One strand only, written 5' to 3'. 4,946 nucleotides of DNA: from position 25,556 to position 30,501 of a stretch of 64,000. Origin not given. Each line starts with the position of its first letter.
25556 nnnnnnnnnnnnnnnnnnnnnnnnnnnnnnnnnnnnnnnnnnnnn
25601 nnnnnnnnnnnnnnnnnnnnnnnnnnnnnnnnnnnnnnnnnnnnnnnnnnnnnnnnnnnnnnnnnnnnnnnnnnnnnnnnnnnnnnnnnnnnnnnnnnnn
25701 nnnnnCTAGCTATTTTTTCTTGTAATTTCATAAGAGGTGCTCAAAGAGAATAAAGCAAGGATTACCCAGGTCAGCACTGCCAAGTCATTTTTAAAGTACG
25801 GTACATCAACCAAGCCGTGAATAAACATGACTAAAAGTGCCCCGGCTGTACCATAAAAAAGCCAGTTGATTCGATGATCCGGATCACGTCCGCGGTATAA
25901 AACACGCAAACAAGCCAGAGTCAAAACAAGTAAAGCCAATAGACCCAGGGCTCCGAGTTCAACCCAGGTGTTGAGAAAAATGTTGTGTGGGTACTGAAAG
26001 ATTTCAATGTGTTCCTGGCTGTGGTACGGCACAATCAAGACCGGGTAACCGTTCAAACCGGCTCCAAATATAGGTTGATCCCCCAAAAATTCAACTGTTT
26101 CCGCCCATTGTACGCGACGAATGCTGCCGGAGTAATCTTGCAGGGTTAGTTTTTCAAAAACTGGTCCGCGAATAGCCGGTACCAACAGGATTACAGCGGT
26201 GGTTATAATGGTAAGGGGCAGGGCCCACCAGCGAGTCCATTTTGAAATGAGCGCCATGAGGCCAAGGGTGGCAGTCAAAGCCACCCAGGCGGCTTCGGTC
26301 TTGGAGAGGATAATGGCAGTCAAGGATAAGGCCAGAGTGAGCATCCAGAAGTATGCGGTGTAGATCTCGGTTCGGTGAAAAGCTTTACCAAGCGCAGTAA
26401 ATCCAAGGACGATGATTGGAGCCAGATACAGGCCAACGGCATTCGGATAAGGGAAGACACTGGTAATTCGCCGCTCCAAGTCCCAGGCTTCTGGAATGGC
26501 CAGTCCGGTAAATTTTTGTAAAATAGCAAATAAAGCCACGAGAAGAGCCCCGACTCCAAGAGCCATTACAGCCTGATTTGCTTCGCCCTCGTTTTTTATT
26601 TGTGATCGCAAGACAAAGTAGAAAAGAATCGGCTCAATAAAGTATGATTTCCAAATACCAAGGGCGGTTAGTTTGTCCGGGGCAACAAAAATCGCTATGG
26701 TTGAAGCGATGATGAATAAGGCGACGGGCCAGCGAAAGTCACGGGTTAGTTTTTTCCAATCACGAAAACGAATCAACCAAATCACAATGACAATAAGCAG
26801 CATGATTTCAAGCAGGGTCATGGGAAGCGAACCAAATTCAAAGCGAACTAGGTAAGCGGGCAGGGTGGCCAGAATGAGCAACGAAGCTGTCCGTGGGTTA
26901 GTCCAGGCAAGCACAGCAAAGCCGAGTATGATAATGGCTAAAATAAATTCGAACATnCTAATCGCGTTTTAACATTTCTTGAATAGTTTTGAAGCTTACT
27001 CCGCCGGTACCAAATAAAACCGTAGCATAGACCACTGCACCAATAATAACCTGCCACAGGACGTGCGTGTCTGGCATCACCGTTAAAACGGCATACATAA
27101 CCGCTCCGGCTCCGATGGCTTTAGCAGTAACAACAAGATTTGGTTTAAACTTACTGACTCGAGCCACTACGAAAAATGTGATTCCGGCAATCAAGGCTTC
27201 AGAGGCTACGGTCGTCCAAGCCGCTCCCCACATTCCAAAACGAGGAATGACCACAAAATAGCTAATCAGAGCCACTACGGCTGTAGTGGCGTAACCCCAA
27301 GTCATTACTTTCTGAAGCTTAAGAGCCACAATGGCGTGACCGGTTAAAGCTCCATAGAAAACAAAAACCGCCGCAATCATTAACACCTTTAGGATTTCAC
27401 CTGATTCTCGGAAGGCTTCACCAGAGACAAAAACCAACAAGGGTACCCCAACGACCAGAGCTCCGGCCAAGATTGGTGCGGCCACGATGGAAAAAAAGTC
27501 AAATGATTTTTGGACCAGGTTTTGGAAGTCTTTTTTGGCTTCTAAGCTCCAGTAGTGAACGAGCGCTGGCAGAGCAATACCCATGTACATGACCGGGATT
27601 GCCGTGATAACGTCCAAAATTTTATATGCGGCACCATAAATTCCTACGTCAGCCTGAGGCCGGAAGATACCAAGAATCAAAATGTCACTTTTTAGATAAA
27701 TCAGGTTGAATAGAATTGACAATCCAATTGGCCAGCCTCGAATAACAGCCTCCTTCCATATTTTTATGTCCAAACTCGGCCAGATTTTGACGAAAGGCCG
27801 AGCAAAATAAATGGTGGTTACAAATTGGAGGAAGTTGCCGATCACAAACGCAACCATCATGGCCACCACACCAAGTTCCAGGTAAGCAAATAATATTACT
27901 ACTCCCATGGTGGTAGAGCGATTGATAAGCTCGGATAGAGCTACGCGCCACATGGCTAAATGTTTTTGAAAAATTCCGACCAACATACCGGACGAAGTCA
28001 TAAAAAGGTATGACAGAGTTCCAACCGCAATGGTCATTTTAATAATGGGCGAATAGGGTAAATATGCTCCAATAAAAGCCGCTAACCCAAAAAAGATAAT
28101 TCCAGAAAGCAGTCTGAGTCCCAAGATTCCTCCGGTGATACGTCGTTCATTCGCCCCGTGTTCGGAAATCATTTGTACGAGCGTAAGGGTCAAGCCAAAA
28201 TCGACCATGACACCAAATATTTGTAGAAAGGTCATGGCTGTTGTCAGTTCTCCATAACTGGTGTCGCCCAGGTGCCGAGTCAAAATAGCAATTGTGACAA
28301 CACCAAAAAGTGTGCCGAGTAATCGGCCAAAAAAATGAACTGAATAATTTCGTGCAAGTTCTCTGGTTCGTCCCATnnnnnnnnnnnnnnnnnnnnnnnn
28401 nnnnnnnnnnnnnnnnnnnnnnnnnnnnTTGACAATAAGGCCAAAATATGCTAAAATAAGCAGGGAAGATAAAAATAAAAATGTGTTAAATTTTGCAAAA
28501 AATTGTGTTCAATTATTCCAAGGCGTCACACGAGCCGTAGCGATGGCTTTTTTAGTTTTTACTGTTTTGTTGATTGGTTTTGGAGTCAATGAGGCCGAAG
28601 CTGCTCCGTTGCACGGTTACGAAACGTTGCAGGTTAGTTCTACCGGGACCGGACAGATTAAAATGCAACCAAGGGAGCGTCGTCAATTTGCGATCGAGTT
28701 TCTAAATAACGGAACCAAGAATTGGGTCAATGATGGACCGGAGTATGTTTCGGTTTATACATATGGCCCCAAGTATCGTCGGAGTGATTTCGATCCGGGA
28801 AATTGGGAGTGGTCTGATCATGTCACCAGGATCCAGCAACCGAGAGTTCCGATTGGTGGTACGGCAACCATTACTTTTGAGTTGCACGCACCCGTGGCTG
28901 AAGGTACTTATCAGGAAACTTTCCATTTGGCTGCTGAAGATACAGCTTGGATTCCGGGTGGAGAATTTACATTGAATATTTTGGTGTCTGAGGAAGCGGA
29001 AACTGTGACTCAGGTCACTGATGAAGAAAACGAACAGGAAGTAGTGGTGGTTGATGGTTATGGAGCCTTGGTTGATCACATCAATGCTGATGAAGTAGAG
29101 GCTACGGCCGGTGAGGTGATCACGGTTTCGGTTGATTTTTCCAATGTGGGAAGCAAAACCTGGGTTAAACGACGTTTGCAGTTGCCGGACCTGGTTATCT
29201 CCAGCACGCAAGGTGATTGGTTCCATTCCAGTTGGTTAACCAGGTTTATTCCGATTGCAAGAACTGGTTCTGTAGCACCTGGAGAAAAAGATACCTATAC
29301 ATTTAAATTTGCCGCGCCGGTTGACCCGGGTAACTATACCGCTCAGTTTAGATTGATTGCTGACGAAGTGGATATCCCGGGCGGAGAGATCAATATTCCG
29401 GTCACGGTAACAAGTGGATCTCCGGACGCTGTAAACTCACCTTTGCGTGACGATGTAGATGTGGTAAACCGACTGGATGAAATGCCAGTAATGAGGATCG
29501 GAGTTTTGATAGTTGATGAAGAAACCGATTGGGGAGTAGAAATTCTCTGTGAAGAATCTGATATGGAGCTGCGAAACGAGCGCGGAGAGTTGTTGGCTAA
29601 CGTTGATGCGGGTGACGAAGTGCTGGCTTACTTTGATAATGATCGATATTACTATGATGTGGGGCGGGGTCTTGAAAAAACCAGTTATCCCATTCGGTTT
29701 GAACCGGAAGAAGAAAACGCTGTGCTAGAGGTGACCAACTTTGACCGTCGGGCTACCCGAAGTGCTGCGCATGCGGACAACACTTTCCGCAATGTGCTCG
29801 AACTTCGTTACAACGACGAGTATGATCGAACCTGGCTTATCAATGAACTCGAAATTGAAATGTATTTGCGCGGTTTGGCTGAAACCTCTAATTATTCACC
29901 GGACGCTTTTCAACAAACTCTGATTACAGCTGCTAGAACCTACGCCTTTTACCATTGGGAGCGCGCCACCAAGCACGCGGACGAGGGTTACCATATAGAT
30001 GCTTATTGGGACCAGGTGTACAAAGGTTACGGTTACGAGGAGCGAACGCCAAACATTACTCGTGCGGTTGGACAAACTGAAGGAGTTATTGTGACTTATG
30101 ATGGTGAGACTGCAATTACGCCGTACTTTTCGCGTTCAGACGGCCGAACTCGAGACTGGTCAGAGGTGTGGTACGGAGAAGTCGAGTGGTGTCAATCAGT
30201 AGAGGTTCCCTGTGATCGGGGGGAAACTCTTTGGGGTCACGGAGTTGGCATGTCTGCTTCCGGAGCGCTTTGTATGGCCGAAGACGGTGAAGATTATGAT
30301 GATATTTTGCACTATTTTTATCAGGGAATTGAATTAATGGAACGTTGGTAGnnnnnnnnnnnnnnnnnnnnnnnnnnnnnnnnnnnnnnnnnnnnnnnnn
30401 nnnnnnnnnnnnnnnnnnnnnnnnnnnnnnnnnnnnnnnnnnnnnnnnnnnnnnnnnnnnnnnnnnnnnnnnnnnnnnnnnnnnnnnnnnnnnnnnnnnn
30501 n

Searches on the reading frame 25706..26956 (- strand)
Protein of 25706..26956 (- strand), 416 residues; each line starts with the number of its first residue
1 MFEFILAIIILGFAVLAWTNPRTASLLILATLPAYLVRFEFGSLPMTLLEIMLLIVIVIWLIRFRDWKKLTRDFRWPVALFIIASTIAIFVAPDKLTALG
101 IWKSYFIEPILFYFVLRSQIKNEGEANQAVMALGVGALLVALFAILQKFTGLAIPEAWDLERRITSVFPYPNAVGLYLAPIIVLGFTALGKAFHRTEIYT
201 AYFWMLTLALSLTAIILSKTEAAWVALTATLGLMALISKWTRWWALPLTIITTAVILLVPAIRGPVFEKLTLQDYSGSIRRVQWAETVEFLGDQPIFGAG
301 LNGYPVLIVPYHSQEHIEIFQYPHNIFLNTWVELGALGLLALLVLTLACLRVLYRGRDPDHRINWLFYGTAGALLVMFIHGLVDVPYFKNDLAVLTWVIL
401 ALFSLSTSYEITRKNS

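Call 9: search_protein_families(library=pfam, proteins=[window:25706-26956:-], max_evalue=0.01)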
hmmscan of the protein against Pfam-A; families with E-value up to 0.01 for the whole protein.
window:25706-26956:- (416 aa): 1 family
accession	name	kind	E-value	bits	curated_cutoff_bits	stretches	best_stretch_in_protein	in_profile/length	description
PF04932.20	Wzy_C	-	1.5e-18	67.4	31.7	1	207-343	2-149/149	O-Antigen ligase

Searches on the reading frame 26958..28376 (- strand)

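Call 9: search_protein_families(library=pfam, proteins=[window:26958-28376:-], max_evalue=0.01)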
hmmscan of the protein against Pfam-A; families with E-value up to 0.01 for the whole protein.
window:26958-28376:- (472 aa): 2 families
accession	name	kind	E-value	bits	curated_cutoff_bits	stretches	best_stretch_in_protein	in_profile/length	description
PF01943.22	Polysacc_synt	-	1.7e-24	87.1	28.2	1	7-274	1-272/274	Polysaccharide biosynthesis protein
PF13440.11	Polysacc_synt_3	-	6.3e-20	72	23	1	31-325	1-291/293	Polysaccharide biosynthesis protein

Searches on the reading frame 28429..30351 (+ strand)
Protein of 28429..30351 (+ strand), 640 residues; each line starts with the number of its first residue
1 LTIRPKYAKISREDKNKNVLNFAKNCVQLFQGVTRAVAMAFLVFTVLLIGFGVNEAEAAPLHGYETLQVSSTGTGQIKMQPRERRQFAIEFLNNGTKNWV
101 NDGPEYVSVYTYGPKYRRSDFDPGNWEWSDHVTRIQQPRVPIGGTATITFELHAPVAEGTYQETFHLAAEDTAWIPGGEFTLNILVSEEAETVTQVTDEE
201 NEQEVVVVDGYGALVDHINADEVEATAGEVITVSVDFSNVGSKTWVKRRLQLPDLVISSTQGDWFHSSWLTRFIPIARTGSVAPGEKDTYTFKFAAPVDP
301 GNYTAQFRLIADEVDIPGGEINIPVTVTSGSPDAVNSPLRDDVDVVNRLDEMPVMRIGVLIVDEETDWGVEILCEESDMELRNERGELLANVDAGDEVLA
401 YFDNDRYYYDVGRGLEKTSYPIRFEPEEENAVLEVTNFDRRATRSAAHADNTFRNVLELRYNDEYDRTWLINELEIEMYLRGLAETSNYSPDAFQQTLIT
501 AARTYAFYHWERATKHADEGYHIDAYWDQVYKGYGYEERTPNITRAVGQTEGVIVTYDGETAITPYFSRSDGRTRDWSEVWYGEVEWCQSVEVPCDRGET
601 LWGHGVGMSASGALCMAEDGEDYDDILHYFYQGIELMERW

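Call 9: search_protein_families(library=pfam, proteins=[window:28429-30351:+], max_evalue=0.01)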
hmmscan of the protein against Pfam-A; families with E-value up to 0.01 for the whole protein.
window:28429-30351:+ (640 aa): 2 families
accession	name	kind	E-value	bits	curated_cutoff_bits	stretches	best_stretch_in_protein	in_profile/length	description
PF16158.11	N_BRCA1_IG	-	3.3e-10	40.9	28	1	84-172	13-95/108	Ig-like domain from next to BRCA1 gene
PF08486.15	SpoIID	-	8e-09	36.5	23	1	466-557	3-97/97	Stage II sporulation protein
